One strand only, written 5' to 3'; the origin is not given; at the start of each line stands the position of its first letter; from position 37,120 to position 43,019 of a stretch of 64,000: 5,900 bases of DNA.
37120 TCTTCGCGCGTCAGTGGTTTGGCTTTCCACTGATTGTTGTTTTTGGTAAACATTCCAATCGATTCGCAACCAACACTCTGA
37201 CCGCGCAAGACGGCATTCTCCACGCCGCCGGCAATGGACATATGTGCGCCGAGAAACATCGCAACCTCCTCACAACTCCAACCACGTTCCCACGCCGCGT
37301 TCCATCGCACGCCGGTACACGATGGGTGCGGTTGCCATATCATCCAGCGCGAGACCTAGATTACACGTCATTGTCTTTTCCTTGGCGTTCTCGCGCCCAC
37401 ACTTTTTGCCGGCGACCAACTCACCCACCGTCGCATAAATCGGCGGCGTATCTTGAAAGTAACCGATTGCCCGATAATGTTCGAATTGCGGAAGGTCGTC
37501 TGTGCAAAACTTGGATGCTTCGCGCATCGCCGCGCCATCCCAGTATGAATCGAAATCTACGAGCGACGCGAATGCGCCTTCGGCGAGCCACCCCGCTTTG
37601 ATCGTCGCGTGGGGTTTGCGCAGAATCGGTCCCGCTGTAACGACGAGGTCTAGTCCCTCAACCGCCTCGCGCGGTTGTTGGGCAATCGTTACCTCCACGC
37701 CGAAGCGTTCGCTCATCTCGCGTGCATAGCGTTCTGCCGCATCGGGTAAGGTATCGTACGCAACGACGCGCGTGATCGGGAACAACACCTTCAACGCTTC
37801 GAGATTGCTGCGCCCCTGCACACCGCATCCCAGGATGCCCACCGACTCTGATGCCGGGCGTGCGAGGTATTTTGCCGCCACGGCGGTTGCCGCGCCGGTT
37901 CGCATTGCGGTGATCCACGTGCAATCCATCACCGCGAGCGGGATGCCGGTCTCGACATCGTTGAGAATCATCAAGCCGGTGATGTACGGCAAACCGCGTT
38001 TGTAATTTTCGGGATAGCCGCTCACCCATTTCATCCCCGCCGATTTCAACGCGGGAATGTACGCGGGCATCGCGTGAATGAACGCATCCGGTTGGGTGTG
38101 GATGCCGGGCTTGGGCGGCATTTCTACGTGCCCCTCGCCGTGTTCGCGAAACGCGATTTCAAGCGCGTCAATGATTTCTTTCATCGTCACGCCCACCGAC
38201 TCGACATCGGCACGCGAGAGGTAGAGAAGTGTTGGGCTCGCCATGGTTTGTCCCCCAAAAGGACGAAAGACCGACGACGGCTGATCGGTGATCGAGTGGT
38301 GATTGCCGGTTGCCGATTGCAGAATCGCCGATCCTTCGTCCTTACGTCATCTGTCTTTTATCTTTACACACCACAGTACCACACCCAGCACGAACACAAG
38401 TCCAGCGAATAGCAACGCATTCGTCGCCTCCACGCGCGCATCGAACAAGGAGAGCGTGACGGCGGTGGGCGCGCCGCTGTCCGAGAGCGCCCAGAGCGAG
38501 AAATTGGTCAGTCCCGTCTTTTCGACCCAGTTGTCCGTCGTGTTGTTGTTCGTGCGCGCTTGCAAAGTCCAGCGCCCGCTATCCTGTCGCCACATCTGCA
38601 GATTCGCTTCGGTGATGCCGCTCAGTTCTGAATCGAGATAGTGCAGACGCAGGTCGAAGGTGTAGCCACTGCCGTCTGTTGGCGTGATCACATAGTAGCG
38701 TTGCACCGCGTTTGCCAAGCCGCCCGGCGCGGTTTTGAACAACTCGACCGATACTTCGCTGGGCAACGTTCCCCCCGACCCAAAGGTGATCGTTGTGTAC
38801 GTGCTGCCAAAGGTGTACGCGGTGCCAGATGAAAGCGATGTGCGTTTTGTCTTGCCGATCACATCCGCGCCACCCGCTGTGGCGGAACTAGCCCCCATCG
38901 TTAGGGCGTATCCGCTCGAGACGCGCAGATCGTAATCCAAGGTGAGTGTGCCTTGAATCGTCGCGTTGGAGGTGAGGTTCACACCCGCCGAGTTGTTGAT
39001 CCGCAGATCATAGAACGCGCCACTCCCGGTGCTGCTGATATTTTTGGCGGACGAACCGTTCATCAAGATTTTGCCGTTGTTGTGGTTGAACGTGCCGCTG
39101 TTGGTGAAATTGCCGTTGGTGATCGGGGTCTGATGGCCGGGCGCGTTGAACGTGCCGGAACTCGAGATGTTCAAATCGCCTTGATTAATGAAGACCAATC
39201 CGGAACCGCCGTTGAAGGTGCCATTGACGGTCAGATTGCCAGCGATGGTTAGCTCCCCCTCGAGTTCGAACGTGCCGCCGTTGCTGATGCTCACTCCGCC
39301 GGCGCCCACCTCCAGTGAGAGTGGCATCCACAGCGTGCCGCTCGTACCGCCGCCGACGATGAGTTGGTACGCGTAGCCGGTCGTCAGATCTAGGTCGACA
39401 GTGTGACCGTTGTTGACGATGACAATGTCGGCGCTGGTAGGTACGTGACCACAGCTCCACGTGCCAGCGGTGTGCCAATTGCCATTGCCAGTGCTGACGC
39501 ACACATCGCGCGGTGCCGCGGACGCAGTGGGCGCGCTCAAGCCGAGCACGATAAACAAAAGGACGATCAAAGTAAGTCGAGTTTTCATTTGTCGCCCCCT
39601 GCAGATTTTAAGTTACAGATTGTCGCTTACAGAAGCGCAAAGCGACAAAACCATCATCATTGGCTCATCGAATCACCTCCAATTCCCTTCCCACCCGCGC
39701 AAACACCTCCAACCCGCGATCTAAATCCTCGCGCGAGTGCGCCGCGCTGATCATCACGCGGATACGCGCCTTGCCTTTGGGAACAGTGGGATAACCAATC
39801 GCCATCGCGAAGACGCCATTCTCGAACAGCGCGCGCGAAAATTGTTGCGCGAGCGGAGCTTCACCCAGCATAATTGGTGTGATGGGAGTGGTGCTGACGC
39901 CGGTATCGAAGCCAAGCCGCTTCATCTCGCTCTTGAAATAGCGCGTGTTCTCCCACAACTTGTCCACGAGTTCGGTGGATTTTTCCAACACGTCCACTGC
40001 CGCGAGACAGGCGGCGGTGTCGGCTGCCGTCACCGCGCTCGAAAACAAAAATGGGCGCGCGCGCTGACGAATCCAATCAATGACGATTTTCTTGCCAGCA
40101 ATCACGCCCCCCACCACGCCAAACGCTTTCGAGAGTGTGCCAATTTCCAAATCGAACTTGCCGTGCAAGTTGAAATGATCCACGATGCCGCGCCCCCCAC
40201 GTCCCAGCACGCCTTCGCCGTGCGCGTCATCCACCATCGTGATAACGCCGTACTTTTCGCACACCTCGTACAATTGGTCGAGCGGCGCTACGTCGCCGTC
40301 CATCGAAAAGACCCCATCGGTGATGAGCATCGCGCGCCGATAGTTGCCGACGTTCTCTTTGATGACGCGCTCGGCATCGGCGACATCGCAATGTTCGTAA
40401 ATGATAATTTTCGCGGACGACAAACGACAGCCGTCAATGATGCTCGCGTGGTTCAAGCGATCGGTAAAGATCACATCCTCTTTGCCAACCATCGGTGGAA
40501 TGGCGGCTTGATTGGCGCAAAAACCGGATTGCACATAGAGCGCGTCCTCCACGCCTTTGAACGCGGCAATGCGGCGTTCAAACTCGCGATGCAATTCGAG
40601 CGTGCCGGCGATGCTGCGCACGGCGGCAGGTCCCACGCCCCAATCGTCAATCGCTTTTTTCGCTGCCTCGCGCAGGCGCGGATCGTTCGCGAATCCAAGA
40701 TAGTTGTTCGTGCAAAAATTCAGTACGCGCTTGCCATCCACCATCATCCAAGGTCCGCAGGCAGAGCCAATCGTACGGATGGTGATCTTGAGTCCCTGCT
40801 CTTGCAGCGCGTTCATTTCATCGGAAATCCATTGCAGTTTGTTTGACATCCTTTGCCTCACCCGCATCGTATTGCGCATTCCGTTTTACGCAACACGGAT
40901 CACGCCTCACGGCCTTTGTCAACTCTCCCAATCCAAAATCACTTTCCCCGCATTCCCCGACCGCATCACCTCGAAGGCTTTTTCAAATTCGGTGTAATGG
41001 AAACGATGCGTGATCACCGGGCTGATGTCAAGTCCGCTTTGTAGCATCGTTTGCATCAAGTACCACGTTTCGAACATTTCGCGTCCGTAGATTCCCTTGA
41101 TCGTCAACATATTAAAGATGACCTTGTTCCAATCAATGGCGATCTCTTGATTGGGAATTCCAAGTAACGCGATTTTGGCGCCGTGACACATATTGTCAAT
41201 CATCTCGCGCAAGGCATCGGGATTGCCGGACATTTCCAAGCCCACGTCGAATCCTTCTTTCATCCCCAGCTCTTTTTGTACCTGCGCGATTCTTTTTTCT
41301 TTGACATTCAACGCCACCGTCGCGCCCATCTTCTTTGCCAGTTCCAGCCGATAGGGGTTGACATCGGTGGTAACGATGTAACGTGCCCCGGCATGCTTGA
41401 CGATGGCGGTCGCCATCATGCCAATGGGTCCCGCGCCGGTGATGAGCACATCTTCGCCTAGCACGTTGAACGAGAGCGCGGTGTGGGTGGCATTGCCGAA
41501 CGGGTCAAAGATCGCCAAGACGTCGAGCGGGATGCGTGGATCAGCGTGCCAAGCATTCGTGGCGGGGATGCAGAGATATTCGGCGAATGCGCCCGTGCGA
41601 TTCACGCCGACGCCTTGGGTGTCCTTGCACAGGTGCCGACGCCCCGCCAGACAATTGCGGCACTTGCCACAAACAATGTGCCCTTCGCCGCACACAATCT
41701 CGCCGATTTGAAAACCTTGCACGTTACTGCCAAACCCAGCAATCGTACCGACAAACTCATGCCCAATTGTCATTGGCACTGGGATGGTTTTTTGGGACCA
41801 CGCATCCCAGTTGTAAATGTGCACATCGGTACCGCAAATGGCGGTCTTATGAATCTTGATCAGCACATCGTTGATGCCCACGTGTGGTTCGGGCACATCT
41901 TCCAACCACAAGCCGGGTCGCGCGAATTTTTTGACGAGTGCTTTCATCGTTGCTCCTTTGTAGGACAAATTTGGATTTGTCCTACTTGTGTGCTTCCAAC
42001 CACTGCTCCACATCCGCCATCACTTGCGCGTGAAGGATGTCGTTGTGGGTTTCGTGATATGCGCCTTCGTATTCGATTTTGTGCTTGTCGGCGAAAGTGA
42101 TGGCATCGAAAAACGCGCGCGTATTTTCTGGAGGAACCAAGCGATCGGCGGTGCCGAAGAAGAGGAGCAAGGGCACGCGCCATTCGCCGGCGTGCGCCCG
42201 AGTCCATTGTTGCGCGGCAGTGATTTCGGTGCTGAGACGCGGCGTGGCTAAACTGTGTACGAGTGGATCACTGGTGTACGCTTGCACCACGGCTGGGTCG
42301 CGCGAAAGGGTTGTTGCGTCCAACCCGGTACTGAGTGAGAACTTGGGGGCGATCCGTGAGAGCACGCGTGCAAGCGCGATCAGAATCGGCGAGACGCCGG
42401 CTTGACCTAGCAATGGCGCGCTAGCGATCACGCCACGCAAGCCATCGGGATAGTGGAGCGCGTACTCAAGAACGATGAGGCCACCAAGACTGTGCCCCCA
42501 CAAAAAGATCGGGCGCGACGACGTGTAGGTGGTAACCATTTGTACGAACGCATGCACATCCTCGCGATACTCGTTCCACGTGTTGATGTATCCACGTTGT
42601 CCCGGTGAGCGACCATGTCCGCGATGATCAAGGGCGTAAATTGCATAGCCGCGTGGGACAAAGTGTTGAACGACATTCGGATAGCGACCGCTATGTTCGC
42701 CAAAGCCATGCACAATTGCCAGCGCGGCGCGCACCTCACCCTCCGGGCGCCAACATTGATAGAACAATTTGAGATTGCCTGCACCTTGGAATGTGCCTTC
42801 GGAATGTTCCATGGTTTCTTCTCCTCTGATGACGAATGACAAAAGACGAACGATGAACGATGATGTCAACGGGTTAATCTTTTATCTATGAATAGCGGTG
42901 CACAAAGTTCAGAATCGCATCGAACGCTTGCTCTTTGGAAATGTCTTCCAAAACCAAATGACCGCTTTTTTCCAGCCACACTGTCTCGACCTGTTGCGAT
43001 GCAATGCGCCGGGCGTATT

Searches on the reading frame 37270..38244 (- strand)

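Call 58: search_protein_families(library=pfam, proteins=[window:37270-38244:-], max_evalue=0.001)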
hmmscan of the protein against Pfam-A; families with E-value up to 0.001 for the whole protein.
window:37270-38244:- (324 aa): 1 family
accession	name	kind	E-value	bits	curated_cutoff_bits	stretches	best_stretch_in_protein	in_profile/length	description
PF02423.21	OCD_Mu_crystall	-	5.5e-71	239.6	24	1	10-315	7-312/314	Ornithine cyclodeaminase/mu-crystallin family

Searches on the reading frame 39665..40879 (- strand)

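Call 58: search_protein_families(library=pfam, proteins=[window:39665-40879:-], max_evalue=0.001)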
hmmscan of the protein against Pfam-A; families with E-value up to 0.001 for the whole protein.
window:39665-40879:- (404 aa): 3 families
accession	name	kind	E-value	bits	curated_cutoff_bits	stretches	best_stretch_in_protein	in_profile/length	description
PF00155.27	Aminotran_1_2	-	1.5e-63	215.7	19.7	1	51-392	2-360/361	Aminotransferase class I and II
PF01212.27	Beta_elim_lyase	-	1.7e-05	24.7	27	1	98-272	35-221/288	Beta-eliminating lyase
PF01041.23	DegT_DnrJ_EryC1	-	0.00022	21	19.8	1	97-225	26-153/360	DegT/DnrJ/EryC1/StrS aminotransferase family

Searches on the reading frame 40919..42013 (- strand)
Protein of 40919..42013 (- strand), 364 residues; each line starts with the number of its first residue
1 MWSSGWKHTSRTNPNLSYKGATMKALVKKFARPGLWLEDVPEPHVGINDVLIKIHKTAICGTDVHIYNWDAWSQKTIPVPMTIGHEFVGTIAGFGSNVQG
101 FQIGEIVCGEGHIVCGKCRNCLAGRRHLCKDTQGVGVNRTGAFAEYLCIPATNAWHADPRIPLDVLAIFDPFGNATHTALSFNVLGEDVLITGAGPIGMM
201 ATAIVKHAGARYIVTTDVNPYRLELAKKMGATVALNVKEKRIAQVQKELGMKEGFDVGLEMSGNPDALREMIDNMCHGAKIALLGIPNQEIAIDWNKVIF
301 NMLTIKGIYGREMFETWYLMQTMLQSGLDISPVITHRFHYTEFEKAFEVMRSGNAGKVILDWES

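Call 58: search_protein_families(library=pfam, proteins=[window:40919-42013:-], max_evalue=0.001)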
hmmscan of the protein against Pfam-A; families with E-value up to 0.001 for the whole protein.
window:40919-42013:- (364 aa): 3 families
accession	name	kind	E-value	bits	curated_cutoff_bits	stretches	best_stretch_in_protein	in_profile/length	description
PF08240.17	ADH_N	-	2.5e-27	95.6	23.5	1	48-156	3-101/104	Alcohol dehydrogenase GroES-like domain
PF00107.32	ADH_zinc_N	-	4.8e-26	91.7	31.8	1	196-320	1-123/129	Zinc-binding dehydrogenase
PF16912.11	Glu_dehyd_C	-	1e-11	45.2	34.9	1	176-349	21-200/211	Glucose dehydrogenase C-terminus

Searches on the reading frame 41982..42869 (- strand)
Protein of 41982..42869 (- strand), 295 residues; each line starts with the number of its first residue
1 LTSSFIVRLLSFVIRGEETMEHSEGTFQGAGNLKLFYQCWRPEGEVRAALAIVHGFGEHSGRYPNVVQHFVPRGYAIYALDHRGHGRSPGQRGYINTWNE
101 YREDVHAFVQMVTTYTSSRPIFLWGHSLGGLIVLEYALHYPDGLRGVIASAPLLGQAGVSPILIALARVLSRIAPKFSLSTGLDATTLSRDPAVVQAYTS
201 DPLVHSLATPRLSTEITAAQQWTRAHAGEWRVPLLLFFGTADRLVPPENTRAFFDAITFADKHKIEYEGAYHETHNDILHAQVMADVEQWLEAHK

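Call 58: search_protein_families(library=pfam, proteins=[window:41982-42869:-], max_evalue=0.001)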
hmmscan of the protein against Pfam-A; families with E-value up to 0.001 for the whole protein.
window:41982-42869:- (295 aa): 8 families
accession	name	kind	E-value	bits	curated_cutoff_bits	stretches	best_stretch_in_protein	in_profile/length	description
PF12146.15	Hydrolase_4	-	4.3e-76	255.8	27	1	45-277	2-237/239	Serine aminopeptidase, S33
PF00561.26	Abhydrolase_1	-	3.3e-24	86.3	25.8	1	50-275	3-241/245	alpha/beta hydrolase fold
PF12697.13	Abhydrolase_6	-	1.5e-16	62.2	26.3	1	52-273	3-205/217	Alpha/beta hydrolase family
PF00326.27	Peptidase_S9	-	5.2e-10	39.6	22.6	1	67-153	7-98/213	Prolyl oligopeptidase family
PF02129.25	Peptidase_S15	-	2.7e-05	24.4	23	1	64-258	46-248/262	X-Pro dipeptidyl-peptidase (S15 family)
PF00756.26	Esterase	-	3.9e-05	24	22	1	64-156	56-152/251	Putative esterase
PF10230.15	LIDHydrolase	-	0.00029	21.1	27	0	68-173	26-139/262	Lipid-droplet associated hydrolase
PF02230.22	Abhydrolase_2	-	0.00093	19.5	23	0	116-150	102-136/217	Phospholipase/Carboxylesterase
